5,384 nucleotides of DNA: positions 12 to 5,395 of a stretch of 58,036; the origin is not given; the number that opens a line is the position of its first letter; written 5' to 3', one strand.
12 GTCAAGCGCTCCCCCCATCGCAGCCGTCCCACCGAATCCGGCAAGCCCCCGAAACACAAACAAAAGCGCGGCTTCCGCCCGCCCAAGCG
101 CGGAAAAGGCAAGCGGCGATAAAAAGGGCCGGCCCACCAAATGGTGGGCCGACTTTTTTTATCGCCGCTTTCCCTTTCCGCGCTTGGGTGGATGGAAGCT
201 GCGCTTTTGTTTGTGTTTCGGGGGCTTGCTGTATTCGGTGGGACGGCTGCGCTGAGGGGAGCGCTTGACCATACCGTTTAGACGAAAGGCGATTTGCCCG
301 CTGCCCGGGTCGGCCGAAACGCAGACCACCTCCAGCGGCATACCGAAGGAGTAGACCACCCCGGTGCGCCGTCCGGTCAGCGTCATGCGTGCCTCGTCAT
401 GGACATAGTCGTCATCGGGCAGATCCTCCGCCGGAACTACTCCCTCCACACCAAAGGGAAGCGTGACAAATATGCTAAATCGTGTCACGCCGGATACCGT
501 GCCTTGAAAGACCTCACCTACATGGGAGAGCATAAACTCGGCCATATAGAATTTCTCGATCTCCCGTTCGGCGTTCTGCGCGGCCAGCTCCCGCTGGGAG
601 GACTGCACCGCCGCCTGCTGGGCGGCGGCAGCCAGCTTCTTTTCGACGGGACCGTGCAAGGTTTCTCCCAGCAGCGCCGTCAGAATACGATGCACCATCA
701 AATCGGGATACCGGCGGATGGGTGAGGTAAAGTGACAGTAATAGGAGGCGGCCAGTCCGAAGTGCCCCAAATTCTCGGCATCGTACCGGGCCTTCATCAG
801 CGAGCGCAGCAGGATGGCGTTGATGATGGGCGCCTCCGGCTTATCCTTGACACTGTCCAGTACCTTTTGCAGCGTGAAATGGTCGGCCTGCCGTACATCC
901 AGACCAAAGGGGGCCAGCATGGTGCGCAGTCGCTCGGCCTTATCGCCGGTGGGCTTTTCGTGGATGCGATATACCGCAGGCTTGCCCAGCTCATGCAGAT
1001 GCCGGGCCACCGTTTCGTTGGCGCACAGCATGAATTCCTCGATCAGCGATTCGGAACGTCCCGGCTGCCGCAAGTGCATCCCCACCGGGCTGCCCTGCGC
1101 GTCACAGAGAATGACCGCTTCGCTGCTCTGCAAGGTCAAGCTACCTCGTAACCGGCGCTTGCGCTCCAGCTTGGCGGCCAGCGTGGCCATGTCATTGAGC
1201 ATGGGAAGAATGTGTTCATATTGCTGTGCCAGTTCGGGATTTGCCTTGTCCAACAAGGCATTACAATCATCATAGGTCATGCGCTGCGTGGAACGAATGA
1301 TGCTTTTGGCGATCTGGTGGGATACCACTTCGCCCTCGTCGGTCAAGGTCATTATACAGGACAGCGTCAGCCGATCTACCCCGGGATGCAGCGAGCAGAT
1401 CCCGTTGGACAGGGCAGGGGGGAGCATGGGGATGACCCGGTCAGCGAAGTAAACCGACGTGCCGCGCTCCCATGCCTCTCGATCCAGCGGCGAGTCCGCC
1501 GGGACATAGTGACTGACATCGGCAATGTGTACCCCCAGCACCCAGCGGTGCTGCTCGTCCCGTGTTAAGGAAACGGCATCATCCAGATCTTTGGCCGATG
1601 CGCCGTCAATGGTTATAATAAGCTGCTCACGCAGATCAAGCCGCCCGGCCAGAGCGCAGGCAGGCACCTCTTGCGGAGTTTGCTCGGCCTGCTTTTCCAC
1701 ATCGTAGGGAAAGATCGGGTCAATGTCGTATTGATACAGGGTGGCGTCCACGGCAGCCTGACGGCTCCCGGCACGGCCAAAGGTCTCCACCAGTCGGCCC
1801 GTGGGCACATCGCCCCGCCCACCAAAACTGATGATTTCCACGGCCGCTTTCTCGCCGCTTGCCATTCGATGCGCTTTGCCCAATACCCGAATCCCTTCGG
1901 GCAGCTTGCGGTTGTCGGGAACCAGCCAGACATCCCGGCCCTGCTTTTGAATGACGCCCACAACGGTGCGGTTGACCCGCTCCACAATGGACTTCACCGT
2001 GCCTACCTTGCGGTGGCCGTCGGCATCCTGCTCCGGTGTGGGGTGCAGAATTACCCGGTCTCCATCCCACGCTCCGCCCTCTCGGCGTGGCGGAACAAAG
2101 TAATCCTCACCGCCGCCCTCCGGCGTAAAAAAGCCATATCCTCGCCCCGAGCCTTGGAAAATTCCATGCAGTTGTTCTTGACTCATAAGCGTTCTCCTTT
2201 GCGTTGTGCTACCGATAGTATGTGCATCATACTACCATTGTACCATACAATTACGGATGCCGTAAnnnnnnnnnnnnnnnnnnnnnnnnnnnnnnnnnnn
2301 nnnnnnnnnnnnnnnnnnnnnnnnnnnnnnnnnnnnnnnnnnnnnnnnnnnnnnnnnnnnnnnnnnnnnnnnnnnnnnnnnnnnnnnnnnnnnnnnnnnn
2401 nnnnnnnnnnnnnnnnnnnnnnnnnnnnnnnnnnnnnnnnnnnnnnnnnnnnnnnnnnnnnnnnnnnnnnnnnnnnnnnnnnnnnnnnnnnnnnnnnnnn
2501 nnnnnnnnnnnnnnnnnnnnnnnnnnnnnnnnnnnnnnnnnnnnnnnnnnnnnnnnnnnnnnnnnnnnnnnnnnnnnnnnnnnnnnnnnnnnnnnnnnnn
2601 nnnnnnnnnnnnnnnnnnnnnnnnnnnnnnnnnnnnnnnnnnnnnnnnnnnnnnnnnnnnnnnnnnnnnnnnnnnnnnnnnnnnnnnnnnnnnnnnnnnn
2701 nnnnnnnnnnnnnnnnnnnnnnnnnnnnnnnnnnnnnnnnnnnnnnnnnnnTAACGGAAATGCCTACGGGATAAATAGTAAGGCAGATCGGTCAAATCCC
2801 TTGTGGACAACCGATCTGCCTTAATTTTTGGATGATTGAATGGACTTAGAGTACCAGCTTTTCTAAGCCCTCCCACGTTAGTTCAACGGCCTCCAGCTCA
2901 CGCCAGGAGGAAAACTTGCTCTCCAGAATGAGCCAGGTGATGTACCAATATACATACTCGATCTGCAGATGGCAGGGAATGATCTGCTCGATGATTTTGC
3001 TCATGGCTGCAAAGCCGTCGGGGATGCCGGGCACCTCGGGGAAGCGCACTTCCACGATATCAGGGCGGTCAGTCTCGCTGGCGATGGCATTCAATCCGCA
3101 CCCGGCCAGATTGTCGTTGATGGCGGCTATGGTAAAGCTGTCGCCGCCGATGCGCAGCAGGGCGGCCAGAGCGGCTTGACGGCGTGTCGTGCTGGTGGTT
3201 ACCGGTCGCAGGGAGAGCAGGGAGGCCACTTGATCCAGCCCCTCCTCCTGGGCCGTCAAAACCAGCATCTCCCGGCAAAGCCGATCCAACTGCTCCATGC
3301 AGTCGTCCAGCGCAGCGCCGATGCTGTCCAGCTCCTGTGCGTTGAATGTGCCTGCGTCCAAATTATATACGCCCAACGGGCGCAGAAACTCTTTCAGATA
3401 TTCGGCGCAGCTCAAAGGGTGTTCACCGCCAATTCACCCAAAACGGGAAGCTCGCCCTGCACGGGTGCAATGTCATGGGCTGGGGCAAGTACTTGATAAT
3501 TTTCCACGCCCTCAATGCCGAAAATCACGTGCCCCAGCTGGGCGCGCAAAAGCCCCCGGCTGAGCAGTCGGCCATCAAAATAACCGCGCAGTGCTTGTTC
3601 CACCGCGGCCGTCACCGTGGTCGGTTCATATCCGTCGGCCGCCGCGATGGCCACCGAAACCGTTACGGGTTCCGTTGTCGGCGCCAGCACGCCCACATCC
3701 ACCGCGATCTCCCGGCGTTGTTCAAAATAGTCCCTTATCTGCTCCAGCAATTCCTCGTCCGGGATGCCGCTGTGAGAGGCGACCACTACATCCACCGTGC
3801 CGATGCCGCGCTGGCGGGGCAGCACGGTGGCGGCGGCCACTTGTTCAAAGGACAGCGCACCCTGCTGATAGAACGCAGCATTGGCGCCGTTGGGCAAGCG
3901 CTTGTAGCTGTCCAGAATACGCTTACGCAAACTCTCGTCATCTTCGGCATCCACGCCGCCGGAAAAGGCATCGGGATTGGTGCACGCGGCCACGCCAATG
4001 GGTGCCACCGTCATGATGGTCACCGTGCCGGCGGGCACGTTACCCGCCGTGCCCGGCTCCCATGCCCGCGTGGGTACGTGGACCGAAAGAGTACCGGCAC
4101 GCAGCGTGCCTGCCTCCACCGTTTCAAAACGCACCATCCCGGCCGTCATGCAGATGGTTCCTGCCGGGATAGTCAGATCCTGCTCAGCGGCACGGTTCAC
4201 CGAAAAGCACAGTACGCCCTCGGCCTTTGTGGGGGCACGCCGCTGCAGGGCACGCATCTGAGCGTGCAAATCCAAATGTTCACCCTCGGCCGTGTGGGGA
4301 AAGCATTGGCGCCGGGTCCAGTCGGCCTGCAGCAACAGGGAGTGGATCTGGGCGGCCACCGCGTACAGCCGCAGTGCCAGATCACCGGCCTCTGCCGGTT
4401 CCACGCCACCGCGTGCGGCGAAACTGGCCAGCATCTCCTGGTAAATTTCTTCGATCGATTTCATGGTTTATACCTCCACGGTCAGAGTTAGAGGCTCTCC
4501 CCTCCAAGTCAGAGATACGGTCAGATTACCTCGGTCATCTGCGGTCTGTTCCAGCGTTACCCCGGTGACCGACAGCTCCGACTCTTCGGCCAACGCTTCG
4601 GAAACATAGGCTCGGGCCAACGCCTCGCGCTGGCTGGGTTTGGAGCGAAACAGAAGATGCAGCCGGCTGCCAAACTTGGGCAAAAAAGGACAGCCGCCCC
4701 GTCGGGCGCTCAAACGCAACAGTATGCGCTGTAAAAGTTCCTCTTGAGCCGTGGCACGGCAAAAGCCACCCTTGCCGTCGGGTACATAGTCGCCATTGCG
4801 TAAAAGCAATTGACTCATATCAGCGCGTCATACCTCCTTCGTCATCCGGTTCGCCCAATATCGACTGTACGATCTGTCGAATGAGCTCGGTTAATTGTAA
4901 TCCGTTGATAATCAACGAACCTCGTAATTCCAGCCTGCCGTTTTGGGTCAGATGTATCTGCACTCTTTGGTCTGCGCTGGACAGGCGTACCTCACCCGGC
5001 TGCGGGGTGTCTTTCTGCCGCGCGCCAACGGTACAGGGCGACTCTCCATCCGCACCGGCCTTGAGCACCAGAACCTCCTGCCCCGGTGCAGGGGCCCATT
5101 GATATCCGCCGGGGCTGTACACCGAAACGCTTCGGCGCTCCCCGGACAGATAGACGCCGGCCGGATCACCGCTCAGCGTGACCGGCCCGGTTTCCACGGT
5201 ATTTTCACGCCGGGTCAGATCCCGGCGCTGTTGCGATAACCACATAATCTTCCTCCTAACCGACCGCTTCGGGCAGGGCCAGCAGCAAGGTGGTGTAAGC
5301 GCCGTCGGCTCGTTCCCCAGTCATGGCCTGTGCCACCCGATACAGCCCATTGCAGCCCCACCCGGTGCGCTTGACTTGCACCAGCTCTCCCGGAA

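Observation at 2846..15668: Compact intact PBSX-like head and contractile-tail cluster lacks lysogeny, replication, fibre and lysis genes: candidate domesticated GTA-like particle locus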

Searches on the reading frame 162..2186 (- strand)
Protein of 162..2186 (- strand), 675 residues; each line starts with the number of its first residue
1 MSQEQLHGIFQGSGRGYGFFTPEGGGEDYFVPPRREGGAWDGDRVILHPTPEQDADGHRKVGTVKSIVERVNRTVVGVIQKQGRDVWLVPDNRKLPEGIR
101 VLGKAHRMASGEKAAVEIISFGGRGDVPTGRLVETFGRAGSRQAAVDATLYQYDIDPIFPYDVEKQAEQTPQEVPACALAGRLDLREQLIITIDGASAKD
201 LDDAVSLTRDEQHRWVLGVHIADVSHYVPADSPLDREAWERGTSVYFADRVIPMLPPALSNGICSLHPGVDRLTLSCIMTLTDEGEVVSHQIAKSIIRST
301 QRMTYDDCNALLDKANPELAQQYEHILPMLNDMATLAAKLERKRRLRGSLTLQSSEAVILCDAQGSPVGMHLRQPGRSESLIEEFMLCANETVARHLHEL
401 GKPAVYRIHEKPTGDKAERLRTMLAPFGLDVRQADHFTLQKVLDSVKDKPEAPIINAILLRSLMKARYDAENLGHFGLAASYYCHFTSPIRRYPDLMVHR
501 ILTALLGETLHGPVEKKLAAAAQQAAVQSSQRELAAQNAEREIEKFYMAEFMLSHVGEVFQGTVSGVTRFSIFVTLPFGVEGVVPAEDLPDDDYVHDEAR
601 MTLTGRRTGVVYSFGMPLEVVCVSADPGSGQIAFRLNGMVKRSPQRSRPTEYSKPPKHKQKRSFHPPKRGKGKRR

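Call 32: search_protein_families(library=pfam, proteins=[window:162-2186:-], max_evalue=0.001)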
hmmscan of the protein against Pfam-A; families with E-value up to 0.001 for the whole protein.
window:162-2186:- (675 aa): 4 families
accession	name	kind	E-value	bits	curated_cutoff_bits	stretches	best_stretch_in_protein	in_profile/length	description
PF00773.25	RNB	-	2.9e-113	378.9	29.3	1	182-507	1-325/326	RNB domain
PF08206.17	OB_RNB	-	1.2e-12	47.7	24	1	8-61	1-53/58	Ribonuclease B OB domain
PF17876.7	CSD2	-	2.3e-12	47.3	26.2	1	87-160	1-74/74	Cold shock domain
PF00575.29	S1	-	1.9e-07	31.8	22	1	556-596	4-41/74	S1 RNA binding domain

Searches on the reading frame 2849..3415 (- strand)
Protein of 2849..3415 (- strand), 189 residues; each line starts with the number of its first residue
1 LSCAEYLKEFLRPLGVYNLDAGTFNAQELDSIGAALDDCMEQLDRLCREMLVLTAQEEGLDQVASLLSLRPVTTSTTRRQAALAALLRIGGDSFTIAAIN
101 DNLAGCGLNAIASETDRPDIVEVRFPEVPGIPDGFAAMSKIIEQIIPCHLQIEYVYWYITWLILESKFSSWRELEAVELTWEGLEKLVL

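Call 6: search_protein_families(library=pfam, proteins=[window:2849-3415:-], max_evalue=0.01)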
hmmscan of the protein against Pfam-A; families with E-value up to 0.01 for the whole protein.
window:2849-3415:- (189 aa): 1 family
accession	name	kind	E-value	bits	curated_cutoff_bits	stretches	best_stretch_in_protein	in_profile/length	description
PF10076.14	Phage_Mu_Gp48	-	6.1e-07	29.8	37.4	1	27-152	19-145/150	Bacteriophage Mu-like, Gp48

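Call 8: search_protein_families(library=phrogs, proteins=[window:2849-3415:-], max_evalue=0.001)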
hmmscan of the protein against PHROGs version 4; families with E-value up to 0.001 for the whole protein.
window:2849-3415:- (189 aa): 1 family
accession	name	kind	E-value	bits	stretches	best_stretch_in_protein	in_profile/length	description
phrog_521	-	tail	1.6e-16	61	1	29-182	48-203/534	tail protein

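Call 77: search_protein_families(library=ncbifam, proteins=[window:2849-3415:-], max_evalue=0.01)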
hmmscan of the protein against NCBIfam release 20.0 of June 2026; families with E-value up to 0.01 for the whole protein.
window:2849-3415:- (189 aa): 0 families

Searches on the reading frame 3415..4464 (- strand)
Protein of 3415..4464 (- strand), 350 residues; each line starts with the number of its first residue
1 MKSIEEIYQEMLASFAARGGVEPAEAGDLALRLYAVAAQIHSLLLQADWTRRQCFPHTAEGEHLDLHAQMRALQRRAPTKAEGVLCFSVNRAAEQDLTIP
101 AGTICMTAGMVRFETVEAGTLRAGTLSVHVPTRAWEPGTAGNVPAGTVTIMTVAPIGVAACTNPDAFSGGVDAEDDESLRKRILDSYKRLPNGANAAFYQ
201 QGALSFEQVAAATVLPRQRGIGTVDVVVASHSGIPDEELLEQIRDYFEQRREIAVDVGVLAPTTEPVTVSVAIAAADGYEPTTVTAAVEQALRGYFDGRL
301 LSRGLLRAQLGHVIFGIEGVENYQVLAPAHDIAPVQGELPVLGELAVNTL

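Call 6: search_protein_families(library=pfam, proteins=[window:3415-4464:-], max_evalue=0.01)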
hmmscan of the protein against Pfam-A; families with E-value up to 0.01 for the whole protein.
window:3415-4464:- (350 aa): 1 family
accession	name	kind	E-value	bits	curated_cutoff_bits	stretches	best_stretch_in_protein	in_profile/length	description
PF04865.19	Baseplate_J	-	2.1e-53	181.7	21.1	1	61-301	2-242/255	Baseplate J-like protein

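Call 8: search_protein_families(library=phrogs, proteins=[window:3415-4464:-], max_evalue=0.001)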
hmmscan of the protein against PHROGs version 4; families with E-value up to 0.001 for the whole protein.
window:3415-4464:- (350 aa): 6 families
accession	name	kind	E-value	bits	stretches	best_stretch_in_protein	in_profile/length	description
phrog_6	-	tail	7.6e-71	240.4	1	2-348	70-404/548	baseplate wedge subunit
phrog_1608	-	tail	4.4e-35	121.9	1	168-348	2-189/192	tail protein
phrog_2103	-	tail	1.2e-15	58.3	1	33-160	38-159/162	baseplate protein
phrog_4226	-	tail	1.9e-10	41.5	1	172-338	43-212/228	baseplate protein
phrog_34452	-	unknown function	7.2e-09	36.6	1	31-165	43-173/175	-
phrog_21670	-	unknown function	3.6e-06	27.7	1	6-133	15-142/152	-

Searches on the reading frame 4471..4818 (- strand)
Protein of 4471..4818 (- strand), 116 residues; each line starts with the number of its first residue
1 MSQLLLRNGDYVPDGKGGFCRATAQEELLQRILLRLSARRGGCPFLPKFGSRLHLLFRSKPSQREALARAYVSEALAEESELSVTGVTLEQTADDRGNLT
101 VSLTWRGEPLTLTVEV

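Call 6: search_protein_families(library=pfam, proteins=[window:4471-4818:-], max_evalue=0.01)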
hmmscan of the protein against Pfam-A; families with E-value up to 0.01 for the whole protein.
window:4471-4818:- (116 aa): 2 families
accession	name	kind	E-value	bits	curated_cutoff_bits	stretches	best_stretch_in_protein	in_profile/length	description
PF07409.17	GP46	-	0.0001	22.6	28.6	1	48-81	38-72/101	Phage protein GP46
PF04965.19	GPW_gp25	-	0.00033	20.8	27.2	1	25-104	4-88/96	Baseplate wedge protein gp25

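Call 8: search_protein_families(library=phrogs, proteins=[window:4471-4818:-], max_evalue=0.001)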
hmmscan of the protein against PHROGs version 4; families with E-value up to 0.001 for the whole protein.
window:4471-4818:- (116 aa): 4 families
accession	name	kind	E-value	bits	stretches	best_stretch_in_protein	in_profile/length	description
phrog_43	-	tail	2.6e-08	34.6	1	23-113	17-111/126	baseplate wedge subunit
phrog_180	-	tail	1.9e-05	25.3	1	48-110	67-133/148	baseplate wedge subunit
phrog_975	-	tail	7.4e-05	23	1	14-79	123-189/238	baseplate protein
phrog_120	-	tail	0.00055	20.8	1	7-80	64-138/303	baseplate wedge subunit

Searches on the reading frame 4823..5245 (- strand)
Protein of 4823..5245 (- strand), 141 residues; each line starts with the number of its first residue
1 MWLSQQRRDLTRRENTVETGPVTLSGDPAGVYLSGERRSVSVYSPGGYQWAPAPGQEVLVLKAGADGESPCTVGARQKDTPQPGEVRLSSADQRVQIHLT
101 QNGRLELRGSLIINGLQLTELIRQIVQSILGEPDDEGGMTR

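Call 6: search_protein_families(library=pfam, proteins=[window:4823-5245:-], max_evalue=0.01)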
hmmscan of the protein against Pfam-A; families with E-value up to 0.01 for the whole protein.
window:4823-5245:- (141 aa): 0 families

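Call 8: search_protein_families(library=phrogs, proteins=[window:4823-5245:-], max_evalue=0.001)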
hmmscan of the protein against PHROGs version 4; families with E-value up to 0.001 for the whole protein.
window:4823-5245:- (141 aa): 1 family
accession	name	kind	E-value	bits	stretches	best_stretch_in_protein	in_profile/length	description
phrog_25991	-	unknown function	6.1e-25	88.7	1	1-115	1-113/124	-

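Call 65: search_solved_structures(query=A3, max_evalue=1)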
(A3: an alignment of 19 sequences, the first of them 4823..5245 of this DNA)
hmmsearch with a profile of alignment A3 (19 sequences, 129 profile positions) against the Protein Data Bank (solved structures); distinct sequences matched with E-value up to 1: 9.
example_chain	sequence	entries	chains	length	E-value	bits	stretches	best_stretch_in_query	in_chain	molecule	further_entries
6j0m_A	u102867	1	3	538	0.062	16.3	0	56-109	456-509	Pvc8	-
5hk3_A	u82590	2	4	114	0.28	14.2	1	51-124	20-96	Endoribonuclease MazF6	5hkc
3wit_A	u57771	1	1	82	0.35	13.9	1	71-116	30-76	Putative Vgr protein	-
6xtv_A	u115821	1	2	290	0.42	13.7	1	69-110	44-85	Lysine export transcriptional regulatory protein LysG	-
6c2u_A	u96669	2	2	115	0.44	13.6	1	7-43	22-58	phosphate-loop protein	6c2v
6xtu_A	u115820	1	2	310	0.47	13.5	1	69-110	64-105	Lysine export transcriptional regulatory protein LysG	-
8zws_A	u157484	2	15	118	0.51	13.4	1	51-124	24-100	Endoribonuclease MazF6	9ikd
5hk0_A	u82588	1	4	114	0.52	13.3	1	51-124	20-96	Endoribonuclease MazF6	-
3qr8_A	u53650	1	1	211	0.66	13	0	49-73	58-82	Baseplate assembly protein V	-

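Call 77: search_protein_families(library=ncbifam, proteins=[window:4823-5245:-], max_evalue=0.01)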
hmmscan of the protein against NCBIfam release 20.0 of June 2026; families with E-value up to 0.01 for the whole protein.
window:4823-5245:- (141 aa): 0 families
